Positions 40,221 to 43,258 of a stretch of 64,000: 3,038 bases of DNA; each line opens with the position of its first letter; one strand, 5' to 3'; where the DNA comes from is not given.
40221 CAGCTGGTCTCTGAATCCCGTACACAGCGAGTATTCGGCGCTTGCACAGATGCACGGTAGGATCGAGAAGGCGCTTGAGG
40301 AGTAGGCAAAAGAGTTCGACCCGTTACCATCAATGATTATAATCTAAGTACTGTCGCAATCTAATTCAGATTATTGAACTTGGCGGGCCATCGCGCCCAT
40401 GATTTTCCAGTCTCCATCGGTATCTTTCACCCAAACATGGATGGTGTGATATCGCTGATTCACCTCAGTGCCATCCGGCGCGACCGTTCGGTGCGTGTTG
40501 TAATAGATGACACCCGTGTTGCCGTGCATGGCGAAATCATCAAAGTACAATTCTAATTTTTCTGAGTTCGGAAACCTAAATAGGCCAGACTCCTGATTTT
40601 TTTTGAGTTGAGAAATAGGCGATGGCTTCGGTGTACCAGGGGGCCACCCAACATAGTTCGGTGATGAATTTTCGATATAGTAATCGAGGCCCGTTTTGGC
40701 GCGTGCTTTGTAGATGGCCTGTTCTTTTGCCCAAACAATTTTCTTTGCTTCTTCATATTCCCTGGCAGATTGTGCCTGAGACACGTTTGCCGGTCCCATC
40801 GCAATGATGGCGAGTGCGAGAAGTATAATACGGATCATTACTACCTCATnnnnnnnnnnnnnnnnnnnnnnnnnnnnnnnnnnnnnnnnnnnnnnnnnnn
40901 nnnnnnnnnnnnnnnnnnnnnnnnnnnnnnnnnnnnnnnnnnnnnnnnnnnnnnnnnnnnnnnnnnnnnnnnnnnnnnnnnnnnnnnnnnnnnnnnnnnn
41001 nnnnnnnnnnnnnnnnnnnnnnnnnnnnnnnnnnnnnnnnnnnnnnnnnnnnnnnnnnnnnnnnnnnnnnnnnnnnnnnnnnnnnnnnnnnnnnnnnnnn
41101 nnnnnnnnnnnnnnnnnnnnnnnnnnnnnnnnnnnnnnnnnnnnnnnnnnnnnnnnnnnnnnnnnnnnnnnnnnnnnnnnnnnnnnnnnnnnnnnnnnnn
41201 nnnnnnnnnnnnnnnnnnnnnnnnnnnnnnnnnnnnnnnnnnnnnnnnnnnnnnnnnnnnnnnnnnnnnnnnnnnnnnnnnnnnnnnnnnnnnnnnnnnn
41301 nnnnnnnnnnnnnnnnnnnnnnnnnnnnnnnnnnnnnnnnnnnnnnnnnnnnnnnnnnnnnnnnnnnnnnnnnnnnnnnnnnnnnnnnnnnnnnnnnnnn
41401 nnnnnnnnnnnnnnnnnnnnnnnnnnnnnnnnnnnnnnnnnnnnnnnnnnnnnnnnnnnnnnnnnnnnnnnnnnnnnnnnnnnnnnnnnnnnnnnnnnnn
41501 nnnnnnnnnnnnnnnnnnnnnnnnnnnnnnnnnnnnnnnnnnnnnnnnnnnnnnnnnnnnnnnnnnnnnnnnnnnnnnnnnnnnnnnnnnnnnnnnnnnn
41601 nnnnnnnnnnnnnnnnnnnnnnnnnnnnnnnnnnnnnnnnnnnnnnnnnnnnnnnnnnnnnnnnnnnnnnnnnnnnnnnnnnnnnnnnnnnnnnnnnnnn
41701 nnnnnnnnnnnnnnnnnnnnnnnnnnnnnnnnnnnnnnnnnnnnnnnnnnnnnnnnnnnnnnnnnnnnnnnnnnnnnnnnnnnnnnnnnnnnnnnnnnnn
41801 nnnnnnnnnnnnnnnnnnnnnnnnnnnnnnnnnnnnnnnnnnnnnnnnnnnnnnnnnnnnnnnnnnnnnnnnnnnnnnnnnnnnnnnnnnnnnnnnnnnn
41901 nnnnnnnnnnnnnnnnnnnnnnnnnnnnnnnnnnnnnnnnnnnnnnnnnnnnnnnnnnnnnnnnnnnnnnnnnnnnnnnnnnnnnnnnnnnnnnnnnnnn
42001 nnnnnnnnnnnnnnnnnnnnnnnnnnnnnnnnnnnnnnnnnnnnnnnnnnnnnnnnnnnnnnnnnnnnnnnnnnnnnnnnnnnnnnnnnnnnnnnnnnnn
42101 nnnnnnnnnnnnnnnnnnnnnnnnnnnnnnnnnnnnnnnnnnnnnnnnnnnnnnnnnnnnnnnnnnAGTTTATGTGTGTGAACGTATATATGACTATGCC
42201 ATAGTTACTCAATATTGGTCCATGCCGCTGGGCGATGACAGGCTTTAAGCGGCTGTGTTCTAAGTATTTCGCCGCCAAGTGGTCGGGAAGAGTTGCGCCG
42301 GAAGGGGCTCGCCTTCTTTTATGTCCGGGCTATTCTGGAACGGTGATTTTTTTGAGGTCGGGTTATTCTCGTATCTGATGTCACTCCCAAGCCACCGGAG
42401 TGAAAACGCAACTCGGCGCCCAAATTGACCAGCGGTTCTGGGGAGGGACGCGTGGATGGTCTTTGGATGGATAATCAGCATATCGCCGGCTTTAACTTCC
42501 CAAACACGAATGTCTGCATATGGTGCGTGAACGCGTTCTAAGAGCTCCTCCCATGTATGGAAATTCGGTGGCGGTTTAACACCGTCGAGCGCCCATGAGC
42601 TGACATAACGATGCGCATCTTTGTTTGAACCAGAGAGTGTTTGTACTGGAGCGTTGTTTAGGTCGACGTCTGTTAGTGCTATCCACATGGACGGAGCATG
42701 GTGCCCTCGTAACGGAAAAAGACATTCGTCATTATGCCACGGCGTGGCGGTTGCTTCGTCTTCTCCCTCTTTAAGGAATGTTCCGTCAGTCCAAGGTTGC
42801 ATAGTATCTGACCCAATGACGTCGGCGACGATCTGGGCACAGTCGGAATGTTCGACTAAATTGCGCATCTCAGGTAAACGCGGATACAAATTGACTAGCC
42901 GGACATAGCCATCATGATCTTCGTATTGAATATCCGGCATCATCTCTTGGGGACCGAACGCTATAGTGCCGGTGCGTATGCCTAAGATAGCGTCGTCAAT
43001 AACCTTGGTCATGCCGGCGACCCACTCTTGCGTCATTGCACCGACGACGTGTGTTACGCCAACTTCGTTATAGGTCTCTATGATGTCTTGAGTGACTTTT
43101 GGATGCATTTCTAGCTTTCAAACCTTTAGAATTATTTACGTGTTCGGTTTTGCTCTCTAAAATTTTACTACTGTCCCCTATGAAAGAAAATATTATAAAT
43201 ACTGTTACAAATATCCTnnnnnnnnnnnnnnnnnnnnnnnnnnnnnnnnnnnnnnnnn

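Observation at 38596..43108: Second cassette context: PhyH oxygenase, secreted serine hydrolase and DUF4440 upstream of MTase + small protein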

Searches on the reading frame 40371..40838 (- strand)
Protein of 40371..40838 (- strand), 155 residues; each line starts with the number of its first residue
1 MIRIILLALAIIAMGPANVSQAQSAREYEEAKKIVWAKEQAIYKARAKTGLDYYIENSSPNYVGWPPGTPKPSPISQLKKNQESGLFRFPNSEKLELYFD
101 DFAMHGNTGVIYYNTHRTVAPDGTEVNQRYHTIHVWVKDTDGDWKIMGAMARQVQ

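Call 4: search_protein_families(library=pfam, proteins=[window:40371-40838:-], max_evalue=0.01)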
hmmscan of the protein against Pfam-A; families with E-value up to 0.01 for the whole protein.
window:40371-40838:- (155 aa): 1 family
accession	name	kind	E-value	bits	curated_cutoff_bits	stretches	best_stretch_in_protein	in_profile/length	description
PF14534.12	DUF4440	-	4.2e-05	24.4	25.2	1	89-146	51-107/107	Domain of unknown function (DUF4440)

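Call 10: search_protein_families(library=ncbifam, proteins=[window:40371-40838:-], max_evalue=0.01)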
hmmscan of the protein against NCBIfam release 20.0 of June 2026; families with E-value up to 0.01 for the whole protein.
window:40371-40838:- (155 aa): 0 families

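Call 90: search_solved_structures(query=window:40371-40838:-, max_evalue=1)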
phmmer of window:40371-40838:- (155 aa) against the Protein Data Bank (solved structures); distinct sequences matched with E-value up to 1: 2.
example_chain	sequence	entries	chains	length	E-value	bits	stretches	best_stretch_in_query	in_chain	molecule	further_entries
5ig0_A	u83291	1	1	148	0.014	18.4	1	35-146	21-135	CAMK/CAMK2 protein kinase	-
10lm_U3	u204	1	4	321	0.34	13.9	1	24-101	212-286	LEPBI_I1029 protein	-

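Call 91: search_protein_families(library=pfam, proteins=[window:40371-40838:-], max_evalue=0.1)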
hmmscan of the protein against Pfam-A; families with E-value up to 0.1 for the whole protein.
window:40371-40838:- (155 aa): 1 family
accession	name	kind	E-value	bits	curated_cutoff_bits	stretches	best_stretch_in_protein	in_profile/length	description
PF14534.12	DUF4440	-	4.2e-05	24.4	25.2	1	89-146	51-107/107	Domain of unknown function (DUF4440)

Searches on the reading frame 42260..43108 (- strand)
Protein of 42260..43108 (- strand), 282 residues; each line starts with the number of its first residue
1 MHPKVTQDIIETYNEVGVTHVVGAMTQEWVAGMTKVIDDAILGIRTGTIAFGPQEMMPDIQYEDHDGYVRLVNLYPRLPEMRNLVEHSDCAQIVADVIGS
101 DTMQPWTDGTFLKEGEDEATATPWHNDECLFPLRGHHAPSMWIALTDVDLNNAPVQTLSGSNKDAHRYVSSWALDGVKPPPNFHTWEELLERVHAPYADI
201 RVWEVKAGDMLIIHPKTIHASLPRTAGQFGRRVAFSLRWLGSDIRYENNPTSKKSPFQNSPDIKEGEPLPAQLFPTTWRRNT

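Call 4: search_protein_families(library=pfam, proteins=[window:42260-43108:-], max_evalue=0.01)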
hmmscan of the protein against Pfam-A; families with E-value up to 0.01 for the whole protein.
window:42260-43108:- (282 aa): 1 family
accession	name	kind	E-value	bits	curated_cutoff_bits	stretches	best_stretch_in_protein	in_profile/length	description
PF05721.19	PhyH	-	2.1e-18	67.8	22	1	13-231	1-211/213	Phytanoyl-CoA dioxygenase (PhyH)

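Call 10: search_protein_families(library=ncbifam, proteins=[window:42260-43108:-], max_evalue=0.01)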
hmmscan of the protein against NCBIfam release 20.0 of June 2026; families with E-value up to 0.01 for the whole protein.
window:42260-43108:- (282 aa): 1 family
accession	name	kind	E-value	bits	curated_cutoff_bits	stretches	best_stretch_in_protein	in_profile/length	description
TIGR01762.1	chlorin-enz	subfamily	0.00057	19.3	226.3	0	204-245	212-252/288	chlorinating enzyme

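Call 53: search_solved_structures(query=window:42260-43108:-, max_evalue=1)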
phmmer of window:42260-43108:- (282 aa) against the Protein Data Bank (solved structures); distinct sequences matched with E-value up to 1: 20.
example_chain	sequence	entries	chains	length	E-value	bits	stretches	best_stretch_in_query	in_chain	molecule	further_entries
9pze_A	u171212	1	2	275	1.7e-13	53.4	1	4-276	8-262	Fe/2-OG dependent dioxygenase MysH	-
9c9n_A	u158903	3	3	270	1.8e-13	53.3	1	4-275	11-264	Fe/2-OG dependent dioxygenase MysH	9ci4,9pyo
5epa_A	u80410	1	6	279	1.5e-07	33.9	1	68-276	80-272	SnoK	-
6zyk_A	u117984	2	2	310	4.1e-05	25.9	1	83-164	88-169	Monooxygenase | Uncharacterized protein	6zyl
9les_A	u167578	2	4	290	0.002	20.3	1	61-139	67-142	Verruculogen synthase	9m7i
9ler_A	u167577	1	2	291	0.002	20.3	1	61-139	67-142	Verruculogen synthase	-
7de0_B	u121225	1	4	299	0.0021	20.3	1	61-139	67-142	FtmOx1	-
7etk_A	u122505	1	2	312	0.0024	20.1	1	61-139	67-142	Verruculogen synthase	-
4y5s_A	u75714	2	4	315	0.0025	20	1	61-139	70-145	Verruculogen synthase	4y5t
9j1h_A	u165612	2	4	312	0.0026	20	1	61-139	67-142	Verruculogen synthase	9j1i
7wsb_A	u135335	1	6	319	0.0027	19.9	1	61-139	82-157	Verruculogen synthase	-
6oxj_A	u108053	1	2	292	0.0036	19.5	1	61-136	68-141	Verruculogen synthase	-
6oxh_A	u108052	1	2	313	0.0044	19.2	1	61-137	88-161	Verruculogen synthase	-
7etl_A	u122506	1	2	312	0.0052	19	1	65-139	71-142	Verruculogen synthase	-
3gja_A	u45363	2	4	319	0.065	15.4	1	205-245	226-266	CytC3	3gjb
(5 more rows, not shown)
